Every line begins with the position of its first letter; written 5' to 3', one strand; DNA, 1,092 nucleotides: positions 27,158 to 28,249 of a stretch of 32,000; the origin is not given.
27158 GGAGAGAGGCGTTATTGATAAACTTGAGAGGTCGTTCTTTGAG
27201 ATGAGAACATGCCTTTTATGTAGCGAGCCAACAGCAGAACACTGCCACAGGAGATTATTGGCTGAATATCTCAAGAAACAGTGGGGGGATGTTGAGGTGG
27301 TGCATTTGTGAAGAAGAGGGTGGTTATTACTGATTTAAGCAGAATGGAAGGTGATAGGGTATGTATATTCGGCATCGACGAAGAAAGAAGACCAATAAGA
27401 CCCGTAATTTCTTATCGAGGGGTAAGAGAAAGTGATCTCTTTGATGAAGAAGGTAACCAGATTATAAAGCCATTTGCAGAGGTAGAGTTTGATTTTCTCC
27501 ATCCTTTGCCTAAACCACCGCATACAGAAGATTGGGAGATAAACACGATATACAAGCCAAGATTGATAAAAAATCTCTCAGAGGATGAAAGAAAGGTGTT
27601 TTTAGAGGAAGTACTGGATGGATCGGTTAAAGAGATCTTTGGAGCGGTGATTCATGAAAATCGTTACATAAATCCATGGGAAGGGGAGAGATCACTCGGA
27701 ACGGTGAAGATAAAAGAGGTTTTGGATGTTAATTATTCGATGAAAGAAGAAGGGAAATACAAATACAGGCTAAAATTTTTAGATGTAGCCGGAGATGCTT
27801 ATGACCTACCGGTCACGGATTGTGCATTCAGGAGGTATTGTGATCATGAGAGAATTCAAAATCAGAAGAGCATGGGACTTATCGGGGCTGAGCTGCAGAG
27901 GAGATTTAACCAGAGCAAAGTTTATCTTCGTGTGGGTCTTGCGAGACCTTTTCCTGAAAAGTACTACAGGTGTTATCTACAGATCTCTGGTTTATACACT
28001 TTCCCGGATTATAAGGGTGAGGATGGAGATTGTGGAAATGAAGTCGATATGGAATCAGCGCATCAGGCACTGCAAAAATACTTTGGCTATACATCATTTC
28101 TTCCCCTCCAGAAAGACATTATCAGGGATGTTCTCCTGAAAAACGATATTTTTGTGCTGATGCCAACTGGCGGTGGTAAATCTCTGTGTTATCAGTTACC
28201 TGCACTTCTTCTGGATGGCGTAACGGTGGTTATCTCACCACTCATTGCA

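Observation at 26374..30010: Translationally coupled DUF488-DUF488-RecQ(extended) module: candidate undescribed nucleic-acid surveillance / defence (or mobile-element repair) system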

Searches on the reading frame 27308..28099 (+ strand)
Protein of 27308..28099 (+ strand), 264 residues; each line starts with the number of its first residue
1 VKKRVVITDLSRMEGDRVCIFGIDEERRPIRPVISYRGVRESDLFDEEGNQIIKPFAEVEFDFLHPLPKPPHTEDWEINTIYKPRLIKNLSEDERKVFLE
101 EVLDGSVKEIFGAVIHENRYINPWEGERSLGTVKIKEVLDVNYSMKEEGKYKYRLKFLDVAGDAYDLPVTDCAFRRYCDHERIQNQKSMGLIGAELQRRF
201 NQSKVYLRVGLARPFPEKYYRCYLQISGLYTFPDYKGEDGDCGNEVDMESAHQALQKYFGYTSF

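Call 21: find_homologous_proteins(query=window:27308-28027:+, max_evalue=0.001)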
Query window:27308-28027:+ (240 aa): 732 proteins with E <= 0.001 among 1349 candidates; the best 120 are listed.
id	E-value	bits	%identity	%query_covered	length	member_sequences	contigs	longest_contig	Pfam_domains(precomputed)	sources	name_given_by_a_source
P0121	1.9e-132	458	87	98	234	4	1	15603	PF22557.3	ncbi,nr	ncbi:MAG: hypothetical protein OCU18_06920 [Candidatus Syntrophoarchaeum sp.]|nr:hypothetical protei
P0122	6.3e-106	372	68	99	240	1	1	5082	PF22557.3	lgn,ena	-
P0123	8.4e-104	365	67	99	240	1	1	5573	PF22557.3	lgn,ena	-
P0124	2.4e-103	363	67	99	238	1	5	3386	PF22557.3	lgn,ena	-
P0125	1.6e-98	347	64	98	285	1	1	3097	PF22557.3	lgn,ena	-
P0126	9.3e-97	341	66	93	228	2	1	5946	PF22557.3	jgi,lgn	-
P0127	7.3e-93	329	62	98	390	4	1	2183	PF22557.3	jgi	-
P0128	9.7e-93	328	70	93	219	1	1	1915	PF22557.3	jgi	jgi:hypothetical protein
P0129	7.9e-92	325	60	99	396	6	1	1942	PF22557.3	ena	-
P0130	9.6e-92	325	61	98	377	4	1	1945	PF02985.29,PF03130.23,PF22557.3,PF13513.13,PF13646.13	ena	-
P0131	1.1e-90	322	60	98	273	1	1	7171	PF22557.3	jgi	jgi:hypothetical protein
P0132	1.1e-90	322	61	98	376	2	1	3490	PF02985.29,PF03130.23,PF22557.3,PF13513.13,PF13646.13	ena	-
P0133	2.0e-90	321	61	98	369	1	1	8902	PF00570.29,PF22557.3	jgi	jgi:hypothetical protein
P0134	8.2e-90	319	60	98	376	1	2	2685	PF12717.14,PF02985.29,PF03130.23,PF22557.3,PF13513.13,PF13646.13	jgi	jgi:hypothetical protein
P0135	1.8e-89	318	60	98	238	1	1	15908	PF22557.3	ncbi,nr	ncbi:MAG: hypothetical protein U9Q22_02905 [Candidatus Altiarchaeota archaeon]|nr:hypothetical prote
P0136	3.0e-89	317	58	98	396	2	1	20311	PF22557.3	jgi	-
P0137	6.0e-89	316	62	98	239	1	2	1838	PF22557.3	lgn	-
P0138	1.6e-88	315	59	98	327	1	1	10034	PF03130.23,PF22557.3,PF13646.13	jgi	jgi:hypothetical protein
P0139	1.7e-88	314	59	98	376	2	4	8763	PF12717.14,PF02985.29,PF03130.23,PF22557.3,PF13513.13,PF13646.13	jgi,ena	-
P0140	4.9e-88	313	59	98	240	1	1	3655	PF22557.3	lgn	-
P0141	7.2e-88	312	58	99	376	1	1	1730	PF02985.29,PF03130.23,PF22557.3,PF13646.13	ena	-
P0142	1.6e-87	311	57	98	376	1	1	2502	PF12717.14,PF02985.29,PF03130.23,PF22557.3,PF13646.13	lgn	-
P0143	2.8e-87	310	60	98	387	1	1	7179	PF02985.29,PF03130.23,PF22557.3,PF13513.13,PF13646.13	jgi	-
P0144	2.8e-87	310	57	98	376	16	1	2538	PF12717.14,PF02985.29,PF03130.23,PF22557.3,PF13513.13,PF13646.13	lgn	-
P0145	9.5e-87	309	57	98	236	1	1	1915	PF22557.3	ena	-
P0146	1.9e-86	308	59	99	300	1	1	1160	PF22557.3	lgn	-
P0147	1.9e-86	308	59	98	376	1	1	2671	PF02985.29,PF03130.23,PF22557.3,PF13513.13,PF13646.13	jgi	jgi:hypothetical protein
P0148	2.8e-85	304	57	98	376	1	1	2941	PF02985.29,PF03130.23,PF22557.3,PF13513.13,PF13646.13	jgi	-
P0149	9.1e-85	302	56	98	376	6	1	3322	PF12717.14,PF02985.29,PF03130.23,PF22557.3,PF13513.13,PF13646.13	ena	-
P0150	3.0e-83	297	61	88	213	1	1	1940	PF22557.3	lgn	-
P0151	1.7e-82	295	59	99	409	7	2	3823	PF22557.3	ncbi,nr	ncbi:MAG: hypothetical protein KKA10_06180 [Euryarchaeota archaeon]|nr:hypothetical protein [Euryarc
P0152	9.6e-82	292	56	98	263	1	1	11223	PF22557.3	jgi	-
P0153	1.5e-81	292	60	98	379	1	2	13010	PF22557.3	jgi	jgi:hypothetical protein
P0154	5.9e-81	290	52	98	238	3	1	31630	PF22557.3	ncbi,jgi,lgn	-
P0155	6.1e-81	290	61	90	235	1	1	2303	PF22557.3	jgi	-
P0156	1.3e-80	289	54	99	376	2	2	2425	PF02985.29,PF03130.23,PF22557.3,PF13513.13,PF13646.13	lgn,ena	-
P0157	2.3e-79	285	53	98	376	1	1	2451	PF02985.29,PF03130.23,PF22557.3,PF13646.13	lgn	-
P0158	4.0e-79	284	52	100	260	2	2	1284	PF22557.3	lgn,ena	-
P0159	5.8e-79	283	54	100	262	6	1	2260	PF22557.3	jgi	jgi:hypothetical protein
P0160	9.7e-79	282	52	98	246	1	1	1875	PF22557.3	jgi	-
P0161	1.7e-78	282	53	98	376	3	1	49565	PF02985.29,PF03130.23,PF22557.3,PF13646.13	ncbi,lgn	-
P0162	4.2e-78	280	57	93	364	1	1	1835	PF02985.29,PF03130.23,PF22557.3,PF13646.13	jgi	-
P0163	1.2e-77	279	60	84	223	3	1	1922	PF22557.3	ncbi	-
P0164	1.8e-77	278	54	98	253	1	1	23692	PF22557.3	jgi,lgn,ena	-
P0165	2.5e-77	278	55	98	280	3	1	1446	PF22557.3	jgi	jgi:hypothetical protein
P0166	2.7e-77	278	54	98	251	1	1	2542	PF22557.3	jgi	-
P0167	3.2e-76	274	50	98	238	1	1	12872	PF22557.3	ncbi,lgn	ncbi:MAG: dual OB domain-containing protein [Dehalococcoidia bacterium]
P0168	5.8e-76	273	51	98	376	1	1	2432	PF02985.29,PF03130.23,PF22557.3,PF13513.13,PF13646.13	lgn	-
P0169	2.7e-75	271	62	83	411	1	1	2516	PF22557.3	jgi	-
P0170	5.0e-73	264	63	81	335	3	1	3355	PF22557.3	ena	-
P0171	1.2e-72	263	49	98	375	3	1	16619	PF02985.29,PF03130.23,PF22557.3,PF13513.13,PF13646.13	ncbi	-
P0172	1.2e-70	256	63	75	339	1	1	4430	PF22557.3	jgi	-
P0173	3.3e-68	248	51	98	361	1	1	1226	PF22557.3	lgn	-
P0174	1.3e-67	246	50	98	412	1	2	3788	PF22557.3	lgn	-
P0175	2.4e-67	245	52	98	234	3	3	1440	PF22557.3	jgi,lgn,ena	-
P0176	5.7e-66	241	50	98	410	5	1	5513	PF22557.3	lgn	-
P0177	6.3e-66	241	45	98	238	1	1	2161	PF22557.3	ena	-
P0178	3.8e-65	238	48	98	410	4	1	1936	PF22557.3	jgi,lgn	-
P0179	5.1e-65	238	52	98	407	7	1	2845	PF22557.3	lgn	-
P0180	1.4e-64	236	49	98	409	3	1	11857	PF22557.3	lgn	-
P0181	9.8e-64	233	48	98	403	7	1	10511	PF22557.3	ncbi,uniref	ncbi:MAG: hypothetical protein ACC614_06285 [Methanobacterium formicicum]|uniref:dual OB domain-cont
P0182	4.2e-62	228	47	98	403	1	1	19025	PF22557.3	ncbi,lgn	-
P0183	1.2e-60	223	48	98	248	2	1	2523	PF22557.3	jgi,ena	-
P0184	1.8e-60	223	47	98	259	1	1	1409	PF22557.3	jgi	-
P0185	6.6e-60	221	49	98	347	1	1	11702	PF09382.18,PF22557.3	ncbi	-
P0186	9.5e-60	220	48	98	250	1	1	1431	PF22557.3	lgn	-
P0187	1.5e-59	220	73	59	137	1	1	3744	PF22557.3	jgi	jgi:hypothetical protein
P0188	3.2e-59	219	47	98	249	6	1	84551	PF22557.3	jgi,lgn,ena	-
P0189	1.4e-58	217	47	98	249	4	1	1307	PF22557.3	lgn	-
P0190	1.7e-58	216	49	92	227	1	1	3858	PF22557.3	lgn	-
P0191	2.0e-58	216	45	98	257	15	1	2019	PF22557.3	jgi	-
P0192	2.5e-58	216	46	98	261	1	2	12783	PF22557.3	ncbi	-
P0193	3.2e-57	212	48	98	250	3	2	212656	PF22557.3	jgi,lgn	-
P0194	3.2e-57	212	47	98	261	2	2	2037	PF22557.3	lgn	-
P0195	3.2e-57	212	45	99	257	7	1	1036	PF22557.3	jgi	jgi:hypothetical protein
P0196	3.7e-57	212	46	98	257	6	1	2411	PF22557.3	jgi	-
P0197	6.5e-57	211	46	98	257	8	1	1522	PF22557.3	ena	-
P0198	8.0e-57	211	46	98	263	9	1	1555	PF22557.3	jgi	jgi:hypothetical protein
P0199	9.4e-57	210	44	98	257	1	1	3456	PF22557.3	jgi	jgi:hypothetical protein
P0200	2.0e-56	209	46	99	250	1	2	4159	PF22557.3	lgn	-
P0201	2.3e-56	209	63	67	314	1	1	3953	PF22557.3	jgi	jgi:hypothetical protein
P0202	3.3e-56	209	45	98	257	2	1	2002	PF22557.3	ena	-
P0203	3.4e-56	209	62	64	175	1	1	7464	PF22557.3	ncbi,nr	ncbi:MAG: hypothetical protein U9N46_14115, partial [Euryarchaeota archaeon]|nr:hypothetical protein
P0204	3.9e-56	208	43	98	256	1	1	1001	PF22557.3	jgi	jgi:hypothetical protein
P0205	8.4e-56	207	45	98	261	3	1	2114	PF22557.3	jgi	-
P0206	9.9e-56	207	43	98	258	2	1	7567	PF22557.3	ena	-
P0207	3.9e-55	205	42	99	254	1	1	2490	PF22557.3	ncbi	-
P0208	5.7e-55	205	44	99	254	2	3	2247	PF22557.3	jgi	jgi:hypothetical protein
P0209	1.0e-54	204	46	98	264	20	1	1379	PF22557.3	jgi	-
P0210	1.2e-54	204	46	97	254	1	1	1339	PF22557.3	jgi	jgi:hypothetical protein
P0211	1.4e-54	203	45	98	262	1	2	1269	PF22557.3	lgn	-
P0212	2.0e-54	203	45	98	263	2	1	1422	PF22557.3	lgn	-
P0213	2.6e-54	203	42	98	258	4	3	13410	PF22557.3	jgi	jgi:hypothetical protein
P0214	3.3e-54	202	46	98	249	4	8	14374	PF22557.3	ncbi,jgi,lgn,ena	-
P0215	3.6e-54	202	41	98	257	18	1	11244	PF22557.3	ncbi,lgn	-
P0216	3.8e-54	202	44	98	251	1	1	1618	PF22557.3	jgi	jgi:hypothetical protein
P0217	4.7e-54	202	42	98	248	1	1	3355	PF22557.3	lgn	-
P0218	5.4e-54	201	46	98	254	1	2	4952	PF22557.3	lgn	-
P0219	6.6e-54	201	45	98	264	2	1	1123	PF22557.3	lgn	-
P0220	6.9e-54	201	41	98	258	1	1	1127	PF22557.3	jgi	jgi:hypothetical protein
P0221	1.2e-53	200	44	98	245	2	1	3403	PF22557.3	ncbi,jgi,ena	-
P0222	1.5e-53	200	43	99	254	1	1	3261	PF22557.3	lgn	-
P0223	1.6e-53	200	45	98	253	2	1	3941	PF22557.3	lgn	-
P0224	2.0e-53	200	43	98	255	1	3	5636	PF22557.3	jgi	jgi:hypothetical protein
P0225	2.2e-53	199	43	98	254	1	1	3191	PF22557.3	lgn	-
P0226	2.7e-53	199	42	99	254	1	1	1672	PF22557.3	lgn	-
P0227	4.1e-53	199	42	99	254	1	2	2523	PF22557.3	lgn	-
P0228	4.3e-53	198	44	98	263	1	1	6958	PF22557.3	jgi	jgi:hypothetical protein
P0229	5.1e-53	198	43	98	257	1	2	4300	PF22557.3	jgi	jgi:hypothetical protein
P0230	5.2e-53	198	43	98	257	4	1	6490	PF22557.3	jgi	jgi:hypothetical protein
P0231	5.2e-53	198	43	98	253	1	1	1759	PF22557.3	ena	-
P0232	5.6e-53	198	42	98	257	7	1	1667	PF22557.3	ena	-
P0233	6.9e-53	198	43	98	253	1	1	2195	PF22557.3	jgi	-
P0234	7.1e-53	198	43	99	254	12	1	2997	PF22557.3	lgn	-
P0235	7.6e-53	198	43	98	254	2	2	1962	PF22557.3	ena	-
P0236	9.3e-53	197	46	99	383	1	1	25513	PF22557.3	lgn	-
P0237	1.0e-52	197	44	99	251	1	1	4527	PF22557.3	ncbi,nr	ncbi:MAG: hypothetical protein KGJ80_10930 [Chloroflexota bacterium]|nr:hypothetical protein [Chloro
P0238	1.3e-52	197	44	98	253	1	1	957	PF22557.3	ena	-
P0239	1.4e-52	197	43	98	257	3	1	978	PF22557.3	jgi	jgi:hypothetical protein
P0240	2.2e-52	196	43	99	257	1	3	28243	PF22557.3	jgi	jgi:hypothetical protein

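Call 23: find_related_loci(query=A1, collection=genome_contigs, flank=10000)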
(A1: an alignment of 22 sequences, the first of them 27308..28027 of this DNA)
Query A1 (240 aa) in genome_contigs; peptide patterns used: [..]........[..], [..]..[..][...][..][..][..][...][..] (x = any residue, [..] = any of these).
132 stretches matched a pattern; 105 encode a relative of the query (tblastn E <= 1e-3); the best 80 are kept; 79 distinct loci.
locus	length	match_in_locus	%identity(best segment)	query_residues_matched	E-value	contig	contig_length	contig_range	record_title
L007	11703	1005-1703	87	1-236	6e-135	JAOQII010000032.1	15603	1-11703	MAG: Candidatus Syntrophoarchaeum sp. isolate 12019_3 NODE_32, whole genome shotgun sequence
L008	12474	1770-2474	67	1-238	1e-103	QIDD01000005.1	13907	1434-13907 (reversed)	MAG: Methanobacteriota archaeon isolate SZUA-236 Ga0212232_1000328, whole genome shotgun sequence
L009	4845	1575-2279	60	1-236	1e-95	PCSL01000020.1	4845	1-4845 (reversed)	MAG: Chloroflexi bacterium CG23_combo_of_CG06-09_8_20_14_all_45_10 CG23_scaffold_17555_c, whole genome shotgun sequence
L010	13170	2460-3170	59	3-239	4e-95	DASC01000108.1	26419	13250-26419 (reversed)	MAG TPA_asm: Methanosarcinales archaeon UBA203 UBA203_contig_2834, whole genome shotgun sequence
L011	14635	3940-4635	60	1-235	5e-94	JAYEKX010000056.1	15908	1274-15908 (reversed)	MAG: Candidatus Altiarchaeota archaeon isolate MAG126 MAG126_56, whole genome shotgun sequence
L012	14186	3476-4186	58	3-239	1e-92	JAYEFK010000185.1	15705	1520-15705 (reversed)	MAG: Methanobacteriota archaeon isolate MAG275 MAG275_185, whole genome shotgun sequence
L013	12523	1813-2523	59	3-239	2e-91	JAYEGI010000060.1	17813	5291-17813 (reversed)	MAG: Methanobacteriota archaeon isolate MAG250 MAG250_62, whole genome shotgun sequence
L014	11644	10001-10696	61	3-238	1e-88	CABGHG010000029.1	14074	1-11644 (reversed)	MAG: Candidatus Methanolliviera sp. GoM_oil isolate gfbio:mag-sample-2:67c8463b-6cbd-4d56-a398-d795175a9500 genome assem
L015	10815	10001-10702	50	1-235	2e-81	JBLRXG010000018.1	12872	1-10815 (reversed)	MAG: Dehalococcoidia bacterium isolate TamC05-31 NODE_18_length_12872_cov_2.430715, whole genome shotgun sequence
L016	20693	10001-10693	49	1-232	4e-78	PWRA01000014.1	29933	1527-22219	MAG: Dehalococcoidia bacterium isolate CSSed10_7 CS-Sed10-C2117, whole genome shotgun sequence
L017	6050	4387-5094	51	1-239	8e-77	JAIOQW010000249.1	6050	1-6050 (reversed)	MAG: Methanosarcinales archaeon isolate SMBSF02 c_000000000179, whole genome shotgun sequence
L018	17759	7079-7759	52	1-235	5e-67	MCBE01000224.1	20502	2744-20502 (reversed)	Candidatus Altiarchaeales archaeon WOR_SM1_SCG NODE_30_length_20502_cov_18.6376_ID_43, whole genome shotgun sequence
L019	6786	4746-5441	48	1-235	3e-65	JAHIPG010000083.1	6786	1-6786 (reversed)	MAG: Nanoarchaeota archaeon isolate KR13_S3.mb.5 KR13_S3.mb.5_k141_145733, whole genome shotgun sequence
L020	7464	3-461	62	84-236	2e-61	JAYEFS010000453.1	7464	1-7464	MAG: Methanobacteriota archaeon isolate MAG266 MAG266_468, whole genome shotgun sequence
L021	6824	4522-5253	43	1-237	2e-58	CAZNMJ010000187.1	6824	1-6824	MAG TPA_asm: uncultured Anaerolineales bacterium isolate SRP239594_co1_144 genome assembly, contig: NODE_7234_length_682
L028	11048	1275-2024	45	1-236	2e-55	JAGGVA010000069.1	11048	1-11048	MAG: bacterium isolate AUK088 PB_MBMC_042_c_000000000014, whole genome shotgun sequence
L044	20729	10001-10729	40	1-235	3e-47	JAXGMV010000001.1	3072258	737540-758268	MAG: Anaerolineaceae bacterium isolate AnMBR.bin240 bin240_1, whole genome shotgun sequence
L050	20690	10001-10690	38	5-235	3e-44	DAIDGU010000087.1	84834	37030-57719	MAG TPA_asm: Ktedonobacteria bacterium isolate clean2 k141_885278, whole genome shotgun sequence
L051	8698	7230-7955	42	1-237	3e-44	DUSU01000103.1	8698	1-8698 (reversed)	MAG TPA_asm: Candidatus Fermentithermobacillaceae bacterium isolate AS04akNAM_77 64659_AS04, whole genome shotgun sequen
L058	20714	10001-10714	36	1-235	2e-37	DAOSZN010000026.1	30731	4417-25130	MAG TPA_asm: Bacillota bacterium isolate AMR_MDS_2058 NODE_1227_length_30731_cov_10.955242, whole genome shotgun sequenc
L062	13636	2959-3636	36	3-235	2e-36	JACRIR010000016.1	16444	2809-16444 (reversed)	MAG: Candidatus Poribacteria bacterium isolate NC_groundwater_1808_Pr3_B-0.1um_54_35 SR-2_scaffold_141_155653, whole gen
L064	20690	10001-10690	33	1-235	2e-35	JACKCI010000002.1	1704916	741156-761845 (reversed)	MAG: Anaerolineales bacterium isolate HK-STAS-CHLO-43 HK-STAS-CHLO-43_2, whole genome shotgun sequence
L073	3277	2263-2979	33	1-235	3e-30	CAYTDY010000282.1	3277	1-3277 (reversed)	MAG TPA_asm: uncultured Desulfobacteraceae bacterium isolate binchicken_co34_251 genome assembly, contig: NODE_54240_len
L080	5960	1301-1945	30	18-236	9e-23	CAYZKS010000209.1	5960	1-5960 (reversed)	MAG TPA_asm: uncultured Anaerolineales bacterium isolate SRP098346_co1_3 genome assembly, contig: NODE_19427_length_5960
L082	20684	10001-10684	29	5-236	6e-22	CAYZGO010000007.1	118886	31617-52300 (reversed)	MAG TPA_asm: uncultured Anaerolineales bacterium isolate binchicken_co100_350 genome assembly, contig: NODE_135_length_1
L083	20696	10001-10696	29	3-238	1e-21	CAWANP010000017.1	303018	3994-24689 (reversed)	MAG: uncultured Chloroflexia bacterium isolate MFD03804.bin.1.93 genome assembly, contig: contig_74451, whole genome sho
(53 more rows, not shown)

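Call 31: search_protein_families(library=padloc, proteins=[window:27308-28027:+], max_evalue=0.01)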
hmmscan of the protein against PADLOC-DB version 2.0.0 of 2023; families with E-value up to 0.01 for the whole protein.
window:27308-28027:+ (240 aa): 0 families

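Call 33: search_solved_structures(query=A1, max_evalue=10)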
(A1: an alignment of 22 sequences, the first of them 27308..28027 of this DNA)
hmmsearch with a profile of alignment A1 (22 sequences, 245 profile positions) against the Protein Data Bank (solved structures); distinct sequences matched with E-value up to 10: 8.
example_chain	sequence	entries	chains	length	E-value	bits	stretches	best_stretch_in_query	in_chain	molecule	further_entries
5v93_d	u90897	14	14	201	0.011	18.6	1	149-238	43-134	30S ribosomal protein S4 | Small ribosomal subunit protein uS4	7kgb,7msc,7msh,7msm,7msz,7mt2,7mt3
6dzi_l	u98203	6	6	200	0.025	17.5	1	149-228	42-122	30S ribosomal protein S4 | Small ribosomal subunit protein uS4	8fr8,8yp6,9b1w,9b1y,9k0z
32nj_D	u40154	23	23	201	0.025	17.5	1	149-228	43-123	Small ribosomal subunit protein uS4 | 30S ribosomal protein S4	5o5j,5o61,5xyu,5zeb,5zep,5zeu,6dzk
6eri_BD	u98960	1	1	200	0.15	14.9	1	138-227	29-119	30S ribosomal protein S4, chloroplastic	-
4v61_AD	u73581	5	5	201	0.15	14.9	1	138-227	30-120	Ribosomal Protein S4 | 30S ribosomal protein S4, chloroplastic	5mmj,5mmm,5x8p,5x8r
4dvg_B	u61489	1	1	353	0.26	14.1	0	193-228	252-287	Diaphanous protein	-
8crx_D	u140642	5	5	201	0.67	12.8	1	148-213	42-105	30S ribosomal protein S4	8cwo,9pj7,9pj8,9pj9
7jil_i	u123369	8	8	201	0.98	12.2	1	144-234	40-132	30S ribosomal protein S4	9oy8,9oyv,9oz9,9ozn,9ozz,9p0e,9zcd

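Call 36: search_protein_families(library=padloc, proteins=[window:27308-28099:+], max_evalue=1)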
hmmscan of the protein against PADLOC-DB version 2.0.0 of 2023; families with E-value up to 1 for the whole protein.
window:27308-28099:+ (264 aa): 0 families

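Call 49: predict_structure(alignment_id=A1)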
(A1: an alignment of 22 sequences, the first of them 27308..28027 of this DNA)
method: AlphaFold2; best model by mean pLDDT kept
length: 240 residues; sequences in the alignment: 22
mean_pLDDT: 91.5   pTM: 0.87
mean pLDDT of the five models: 91.5, 91.5, 90.9, 90.4, 90.0
residues with pLDDT >= 90: 185; 70-90: 45; 50-70: 8; < 50: 2
segments of 3 or more residues with pLDDT < 50: none
pLDDT, mean of each block of 10 residues (from residue 1): 95 88 94 85 91 95 93 91 94 94 94 94 89 97 90 97 97 93 96 97 96 69 93 76
secondary structure, 60 per line:
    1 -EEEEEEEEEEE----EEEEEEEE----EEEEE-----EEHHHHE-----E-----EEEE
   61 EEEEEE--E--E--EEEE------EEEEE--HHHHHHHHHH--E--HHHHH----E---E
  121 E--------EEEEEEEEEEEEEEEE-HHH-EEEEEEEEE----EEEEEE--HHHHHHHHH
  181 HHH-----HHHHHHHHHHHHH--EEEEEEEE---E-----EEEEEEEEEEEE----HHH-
elements in order: E2-12 E17-24 E29-33 H41-44 E57-66 E75-78 E85-89 H92-101 H107-111 E130-145 E151-159 E164-169 H172-183 H189-201 E204-211 E221-232
